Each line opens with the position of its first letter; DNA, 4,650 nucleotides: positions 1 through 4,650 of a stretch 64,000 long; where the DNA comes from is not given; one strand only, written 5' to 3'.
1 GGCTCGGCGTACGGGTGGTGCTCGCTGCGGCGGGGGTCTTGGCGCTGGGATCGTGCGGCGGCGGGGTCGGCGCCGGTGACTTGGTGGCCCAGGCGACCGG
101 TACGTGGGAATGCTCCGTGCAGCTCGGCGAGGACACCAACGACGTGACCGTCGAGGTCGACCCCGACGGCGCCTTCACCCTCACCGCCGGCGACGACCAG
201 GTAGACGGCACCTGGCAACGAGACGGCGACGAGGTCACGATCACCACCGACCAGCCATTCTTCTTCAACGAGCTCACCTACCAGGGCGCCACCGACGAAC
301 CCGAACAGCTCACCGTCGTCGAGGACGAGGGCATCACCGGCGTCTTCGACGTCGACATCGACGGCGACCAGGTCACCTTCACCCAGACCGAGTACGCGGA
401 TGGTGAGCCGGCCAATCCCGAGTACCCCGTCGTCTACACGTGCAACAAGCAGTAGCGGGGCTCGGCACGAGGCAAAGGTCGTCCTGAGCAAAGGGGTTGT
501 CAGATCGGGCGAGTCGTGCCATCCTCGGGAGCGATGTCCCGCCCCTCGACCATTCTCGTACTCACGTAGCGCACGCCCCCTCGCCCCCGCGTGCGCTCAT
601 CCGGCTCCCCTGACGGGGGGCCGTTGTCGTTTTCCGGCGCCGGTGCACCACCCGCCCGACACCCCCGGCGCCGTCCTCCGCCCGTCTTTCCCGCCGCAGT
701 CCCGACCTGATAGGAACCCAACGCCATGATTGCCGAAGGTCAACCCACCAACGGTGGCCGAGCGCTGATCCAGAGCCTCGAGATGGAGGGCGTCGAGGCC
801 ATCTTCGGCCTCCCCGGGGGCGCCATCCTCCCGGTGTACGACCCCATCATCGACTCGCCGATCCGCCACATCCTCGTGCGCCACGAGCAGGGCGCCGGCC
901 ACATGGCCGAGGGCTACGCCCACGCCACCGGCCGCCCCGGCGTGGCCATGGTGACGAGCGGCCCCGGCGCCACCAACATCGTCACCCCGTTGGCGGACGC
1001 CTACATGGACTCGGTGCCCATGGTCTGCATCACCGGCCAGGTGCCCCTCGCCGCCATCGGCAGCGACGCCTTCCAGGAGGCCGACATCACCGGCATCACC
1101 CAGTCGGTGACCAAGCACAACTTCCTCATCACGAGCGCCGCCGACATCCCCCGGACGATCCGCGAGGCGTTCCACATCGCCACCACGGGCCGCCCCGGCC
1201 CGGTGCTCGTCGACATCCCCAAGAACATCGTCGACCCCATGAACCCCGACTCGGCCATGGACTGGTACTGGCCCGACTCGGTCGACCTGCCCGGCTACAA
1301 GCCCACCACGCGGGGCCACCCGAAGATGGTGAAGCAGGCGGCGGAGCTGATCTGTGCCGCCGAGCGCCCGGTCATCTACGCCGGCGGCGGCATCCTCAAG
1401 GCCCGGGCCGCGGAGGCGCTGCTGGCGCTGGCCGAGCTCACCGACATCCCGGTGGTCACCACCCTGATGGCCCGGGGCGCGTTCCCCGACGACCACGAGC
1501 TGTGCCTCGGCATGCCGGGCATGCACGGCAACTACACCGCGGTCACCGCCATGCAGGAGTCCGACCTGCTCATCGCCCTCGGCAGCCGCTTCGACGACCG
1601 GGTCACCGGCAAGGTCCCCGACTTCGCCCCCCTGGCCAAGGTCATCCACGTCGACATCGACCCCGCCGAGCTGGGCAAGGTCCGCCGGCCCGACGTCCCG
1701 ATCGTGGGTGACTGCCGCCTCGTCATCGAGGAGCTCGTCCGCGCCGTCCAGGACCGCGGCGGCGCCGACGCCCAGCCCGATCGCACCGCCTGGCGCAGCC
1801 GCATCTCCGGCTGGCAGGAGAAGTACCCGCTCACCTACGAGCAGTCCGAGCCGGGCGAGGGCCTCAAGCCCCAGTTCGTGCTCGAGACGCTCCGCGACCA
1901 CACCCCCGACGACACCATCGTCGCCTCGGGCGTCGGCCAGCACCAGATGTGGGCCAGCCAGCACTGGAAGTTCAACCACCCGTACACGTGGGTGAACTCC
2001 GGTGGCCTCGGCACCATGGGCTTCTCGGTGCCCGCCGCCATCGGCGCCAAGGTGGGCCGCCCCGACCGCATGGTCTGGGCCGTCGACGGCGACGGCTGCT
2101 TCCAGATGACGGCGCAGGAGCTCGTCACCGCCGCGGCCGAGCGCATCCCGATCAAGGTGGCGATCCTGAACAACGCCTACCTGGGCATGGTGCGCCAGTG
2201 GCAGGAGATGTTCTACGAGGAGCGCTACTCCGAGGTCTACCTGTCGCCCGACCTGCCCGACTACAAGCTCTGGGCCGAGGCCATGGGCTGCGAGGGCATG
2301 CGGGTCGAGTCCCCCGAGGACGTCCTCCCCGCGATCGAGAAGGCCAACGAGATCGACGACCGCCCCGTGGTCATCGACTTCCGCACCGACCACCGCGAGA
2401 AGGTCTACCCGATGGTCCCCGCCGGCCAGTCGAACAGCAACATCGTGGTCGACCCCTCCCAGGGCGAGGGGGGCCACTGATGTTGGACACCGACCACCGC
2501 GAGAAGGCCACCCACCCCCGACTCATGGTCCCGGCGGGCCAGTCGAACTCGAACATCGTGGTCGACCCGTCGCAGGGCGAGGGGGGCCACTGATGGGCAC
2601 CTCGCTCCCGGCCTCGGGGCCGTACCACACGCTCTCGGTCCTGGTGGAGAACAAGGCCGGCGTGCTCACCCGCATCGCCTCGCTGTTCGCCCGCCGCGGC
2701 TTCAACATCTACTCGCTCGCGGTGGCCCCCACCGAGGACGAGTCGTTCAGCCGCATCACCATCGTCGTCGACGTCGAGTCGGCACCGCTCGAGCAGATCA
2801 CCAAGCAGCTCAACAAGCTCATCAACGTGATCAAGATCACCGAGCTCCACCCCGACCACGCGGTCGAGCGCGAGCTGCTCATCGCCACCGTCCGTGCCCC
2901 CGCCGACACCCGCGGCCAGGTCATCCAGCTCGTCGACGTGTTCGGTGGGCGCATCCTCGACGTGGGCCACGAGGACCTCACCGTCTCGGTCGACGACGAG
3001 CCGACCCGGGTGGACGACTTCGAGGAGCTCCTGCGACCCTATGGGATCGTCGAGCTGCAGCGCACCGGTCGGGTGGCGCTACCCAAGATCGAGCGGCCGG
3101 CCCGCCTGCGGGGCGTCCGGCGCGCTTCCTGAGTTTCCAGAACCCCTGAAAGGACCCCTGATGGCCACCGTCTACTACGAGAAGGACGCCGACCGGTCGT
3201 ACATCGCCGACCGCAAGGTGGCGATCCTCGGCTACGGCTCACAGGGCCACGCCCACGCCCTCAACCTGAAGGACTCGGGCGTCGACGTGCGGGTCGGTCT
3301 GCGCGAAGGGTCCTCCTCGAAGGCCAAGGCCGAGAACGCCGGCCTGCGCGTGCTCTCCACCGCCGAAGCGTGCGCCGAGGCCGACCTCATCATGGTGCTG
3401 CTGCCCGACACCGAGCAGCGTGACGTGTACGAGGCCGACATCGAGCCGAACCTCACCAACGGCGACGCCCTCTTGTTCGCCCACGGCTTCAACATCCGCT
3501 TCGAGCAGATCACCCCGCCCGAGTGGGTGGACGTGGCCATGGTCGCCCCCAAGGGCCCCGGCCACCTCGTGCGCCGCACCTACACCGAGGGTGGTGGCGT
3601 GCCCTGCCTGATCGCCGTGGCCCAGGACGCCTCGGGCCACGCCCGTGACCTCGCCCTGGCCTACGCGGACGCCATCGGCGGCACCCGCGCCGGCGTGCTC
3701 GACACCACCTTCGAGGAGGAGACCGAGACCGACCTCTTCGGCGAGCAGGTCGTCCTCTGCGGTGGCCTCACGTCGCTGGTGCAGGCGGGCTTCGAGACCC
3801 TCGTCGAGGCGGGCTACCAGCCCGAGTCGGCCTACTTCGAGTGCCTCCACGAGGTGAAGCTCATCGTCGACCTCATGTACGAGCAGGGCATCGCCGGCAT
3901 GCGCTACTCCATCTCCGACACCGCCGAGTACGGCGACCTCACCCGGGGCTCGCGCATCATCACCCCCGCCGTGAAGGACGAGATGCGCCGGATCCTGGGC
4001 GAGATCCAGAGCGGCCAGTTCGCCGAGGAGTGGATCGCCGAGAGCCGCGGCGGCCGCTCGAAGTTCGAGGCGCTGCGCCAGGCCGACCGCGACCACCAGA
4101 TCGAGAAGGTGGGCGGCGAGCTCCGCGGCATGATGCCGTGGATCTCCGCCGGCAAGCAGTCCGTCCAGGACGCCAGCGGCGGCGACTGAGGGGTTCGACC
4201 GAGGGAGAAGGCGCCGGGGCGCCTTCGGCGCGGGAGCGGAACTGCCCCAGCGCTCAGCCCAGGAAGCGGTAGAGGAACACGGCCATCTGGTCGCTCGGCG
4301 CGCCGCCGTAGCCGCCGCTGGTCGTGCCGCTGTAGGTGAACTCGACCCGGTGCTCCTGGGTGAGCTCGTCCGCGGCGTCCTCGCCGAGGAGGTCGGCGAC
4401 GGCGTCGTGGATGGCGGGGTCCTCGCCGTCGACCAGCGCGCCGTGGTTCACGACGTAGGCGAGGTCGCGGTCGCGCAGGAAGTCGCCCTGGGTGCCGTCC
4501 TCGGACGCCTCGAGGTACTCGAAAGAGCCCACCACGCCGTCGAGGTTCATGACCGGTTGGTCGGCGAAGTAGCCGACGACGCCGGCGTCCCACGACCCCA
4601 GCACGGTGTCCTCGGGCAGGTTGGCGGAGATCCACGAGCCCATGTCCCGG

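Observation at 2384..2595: Translationally coupled micro-ORF between ilvB and ilvN re-encodes the IlvB C-terminal tail with only synonymous changes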

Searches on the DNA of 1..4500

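Call 56: search_rna_families(source=window, start=1, end=4500, threshold=evalue, max_evalue=1)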
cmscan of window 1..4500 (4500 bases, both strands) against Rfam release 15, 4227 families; matches with E-value up to 1: 0.
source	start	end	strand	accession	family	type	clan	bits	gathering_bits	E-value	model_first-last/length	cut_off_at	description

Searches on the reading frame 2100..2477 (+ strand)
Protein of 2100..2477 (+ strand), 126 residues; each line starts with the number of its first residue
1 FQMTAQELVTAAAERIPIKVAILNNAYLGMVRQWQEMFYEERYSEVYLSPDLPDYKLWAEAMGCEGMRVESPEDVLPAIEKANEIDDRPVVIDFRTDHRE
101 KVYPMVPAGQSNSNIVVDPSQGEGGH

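Call 66: search_solved_structures(query=window:2100-2477:+, max_evalue=0.00001, show_alignments=2)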
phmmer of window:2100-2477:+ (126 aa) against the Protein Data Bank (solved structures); distinct sequences matched with E-value up to 0.00001: 23.
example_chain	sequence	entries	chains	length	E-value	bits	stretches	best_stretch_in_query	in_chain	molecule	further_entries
6wo1_A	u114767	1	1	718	1.6e-20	76.7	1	1-116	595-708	Acetohydroxyacid synthase catalytic subunit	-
7egv_A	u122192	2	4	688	1.8e-20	76.5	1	1-121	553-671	Acetolactate synthase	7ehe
9yjz_A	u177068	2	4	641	5.7e-18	68.5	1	1-115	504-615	Acetolactate synthase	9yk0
6dek_A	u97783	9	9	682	6.7e-18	68.3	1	1-116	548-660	Acetolactate synthase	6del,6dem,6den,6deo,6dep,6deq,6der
1jsc_A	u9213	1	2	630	1.8e-17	66.9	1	1-113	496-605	ACETOHYDROXY-ACID SYNTHASE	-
6u9d_A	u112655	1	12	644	1.9e-17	66.8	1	1-113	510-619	Acetolactate synthase catalytic subunit, mitochondrial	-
1n0h_A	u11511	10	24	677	2e-17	66.7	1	1-113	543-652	Acetolactate synthase | Acetolactate synthase, mitochondrial | Acetolactate synthase catalytic subunit, mitochondrial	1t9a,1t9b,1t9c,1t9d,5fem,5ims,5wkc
1ybh_A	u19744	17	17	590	5.6e-16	62.1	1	1-118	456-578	Acetolactate synthase, chloroplast | Acetolactate synthase | Acetolactate synthase, chloroplastic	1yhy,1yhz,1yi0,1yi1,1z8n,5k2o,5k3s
3e9y_A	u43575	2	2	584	6.4e-16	61.9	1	1-118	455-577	Acetolactate synthase, chloroplastic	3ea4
6u9h_A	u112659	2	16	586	6.5e-16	61.9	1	1-118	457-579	Acetolactate synthase, chloroplastic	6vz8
7tzz_A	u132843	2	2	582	6.8e-16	61.8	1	1-118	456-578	Acetolactate synthase, chloroplastic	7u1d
8et5_A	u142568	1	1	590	7.7e-16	61.6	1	1-118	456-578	Acetolactate synthase, chloroplastic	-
7u25_A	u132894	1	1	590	3.9e-14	56.1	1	1-118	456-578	Acetolactate synthase, chloroplastic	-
7stq_A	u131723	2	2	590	3.9e-14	56.1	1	1-118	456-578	Acetolactate synthase, chloroplastic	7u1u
6lpi_A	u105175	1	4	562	5e-12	49.3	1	2-116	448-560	Acetolactate synthase isozyme 1 large subunit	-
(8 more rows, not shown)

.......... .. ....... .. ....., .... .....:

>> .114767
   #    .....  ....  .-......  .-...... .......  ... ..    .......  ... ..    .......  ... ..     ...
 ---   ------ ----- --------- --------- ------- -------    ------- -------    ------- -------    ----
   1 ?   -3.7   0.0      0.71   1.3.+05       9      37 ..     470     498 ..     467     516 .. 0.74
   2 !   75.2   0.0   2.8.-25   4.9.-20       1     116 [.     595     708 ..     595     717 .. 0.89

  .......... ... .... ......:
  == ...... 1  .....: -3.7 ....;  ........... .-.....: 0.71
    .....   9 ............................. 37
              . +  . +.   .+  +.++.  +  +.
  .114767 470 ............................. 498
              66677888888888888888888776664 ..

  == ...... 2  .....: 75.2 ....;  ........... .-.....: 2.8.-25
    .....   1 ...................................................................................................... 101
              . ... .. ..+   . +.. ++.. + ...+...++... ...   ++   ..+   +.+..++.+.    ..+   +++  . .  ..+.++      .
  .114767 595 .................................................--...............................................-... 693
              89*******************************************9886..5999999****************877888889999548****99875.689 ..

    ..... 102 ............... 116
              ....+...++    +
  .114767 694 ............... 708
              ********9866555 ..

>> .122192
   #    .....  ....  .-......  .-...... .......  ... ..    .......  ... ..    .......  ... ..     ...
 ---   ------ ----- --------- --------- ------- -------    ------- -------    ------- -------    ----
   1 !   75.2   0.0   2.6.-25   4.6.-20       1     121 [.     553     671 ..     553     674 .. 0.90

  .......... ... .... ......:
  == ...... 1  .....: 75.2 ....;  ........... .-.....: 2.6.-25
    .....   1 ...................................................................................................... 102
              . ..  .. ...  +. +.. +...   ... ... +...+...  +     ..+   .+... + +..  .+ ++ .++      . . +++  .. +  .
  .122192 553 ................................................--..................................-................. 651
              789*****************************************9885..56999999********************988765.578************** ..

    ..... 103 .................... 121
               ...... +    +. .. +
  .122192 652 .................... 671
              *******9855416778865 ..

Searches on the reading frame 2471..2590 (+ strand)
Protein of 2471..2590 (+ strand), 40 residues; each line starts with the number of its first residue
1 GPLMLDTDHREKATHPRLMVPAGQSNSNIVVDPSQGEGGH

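Call 17: find_homologous_proteins(query=window:2471-2590:+, max_evalue=10)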
Query seq(40 aa) (40 aa): 2 proteins with E <= 10 among 2 candidates.
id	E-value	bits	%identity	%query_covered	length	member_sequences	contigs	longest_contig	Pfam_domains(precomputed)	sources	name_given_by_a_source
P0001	1.1e-11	61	81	90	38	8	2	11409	-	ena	-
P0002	7.9e-7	46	76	80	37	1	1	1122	-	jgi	jgi:hypothetical protein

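Call 19: find_encoding_contigs(protein=P0001, flank=4000, max_places=10)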
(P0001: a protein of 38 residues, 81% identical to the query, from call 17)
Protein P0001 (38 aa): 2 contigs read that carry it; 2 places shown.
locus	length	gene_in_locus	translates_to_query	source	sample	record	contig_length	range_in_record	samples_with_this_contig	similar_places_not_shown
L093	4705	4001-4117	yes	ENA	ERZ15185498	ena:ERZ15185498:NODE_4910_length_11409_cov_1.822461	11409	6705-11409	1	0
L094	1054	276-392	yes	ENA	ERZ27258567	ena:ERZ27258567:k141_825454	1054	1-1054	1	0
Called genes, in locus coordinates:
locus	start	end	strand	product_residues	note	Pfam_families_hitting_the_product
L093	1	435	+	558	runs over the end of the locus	PF00920:ILVD_EDD_N, PF24877:ILV_EDD_C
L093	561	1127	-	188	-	PF01467:CTP_transf_like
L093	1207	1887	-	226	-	PF01987:AIM24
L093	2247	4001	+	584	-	PF02776:TPP_enzyme_N, PF00205:TPP_enzyme_M, PF02775:TPP_enzyme_C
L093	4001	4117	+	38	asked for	-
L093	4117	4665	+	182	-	PF01842:ACT, PF13291:ACT_4, PF22629:ACT_AHAS_ss, PF13710:ACT_5, PF10369:ALS_ss_C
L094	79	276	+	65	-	-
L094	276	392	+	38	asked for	-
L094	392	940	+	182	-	PF01842:ACT, PF13291:ACT_4, PF22629:ACT_AHAS_ss, PF13710:ACT_5, PF10369:ALS_ss_C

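Call 20: find_encoding_contigs(protein=P0002, flank=4000, max_places=10)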
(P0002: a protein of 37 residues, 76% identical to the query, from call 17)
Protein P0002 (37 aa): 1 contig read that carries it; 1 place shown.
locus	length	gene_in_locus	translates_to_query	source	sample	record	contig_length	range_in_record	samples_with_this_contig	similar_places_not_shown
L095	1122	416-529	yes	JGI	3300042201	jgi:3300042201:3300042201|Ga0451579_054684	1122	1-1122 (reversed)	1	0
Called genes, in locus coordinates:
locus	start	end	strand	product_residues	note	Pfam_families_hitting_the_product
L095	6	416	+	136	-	PF02775:TPP_enzyme_C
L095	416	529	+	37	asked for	-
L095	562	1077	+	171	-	PF01842:ACT, PF13291:ACT_4, PF22629:ACT_AHAS_ss, PF13710:ACT_5, PF10369:ALS_ss_C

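Call 39: search_protein_representatives(alignment_id=A2)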
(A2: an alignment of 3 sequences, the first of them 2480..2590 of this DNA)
Query: 3 sequences, 37 profile positions. Proteins with E-value up to 0.001 (for the whole library): 10; up to 1e-10: 1; up to 1e-30: 0. The best 10 are listed.
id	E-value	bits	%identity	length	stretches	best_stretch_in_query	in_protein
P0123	1.5e-14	69.5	-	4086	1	11-34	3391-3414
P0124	2.1e-06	43.4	-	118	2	16-32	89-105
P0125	2.2e-06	43.4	-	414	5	11-27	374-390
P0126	1.3e-05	40.9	-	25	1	16-36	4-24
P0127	1.2e-04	37.7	-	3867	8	15-24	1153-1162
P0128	2.0e-04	37.1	-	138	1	10-36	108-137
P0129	3.9e-04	36.1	-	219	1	5-36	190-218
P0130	3.9e-04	36.1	-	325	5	5-16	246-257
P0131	5.6e-04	35.7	-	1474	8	15-31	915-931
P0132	8.6e-04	35.1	-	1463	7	10-23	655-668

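Call 57: search_protein_families(library=pfam, proteins=[window:2480-2590:+], max_evalue=0.01)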
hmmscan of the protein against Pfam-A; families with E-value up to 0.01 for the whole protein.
window:2480-2590:+ (37 aa): 0 families
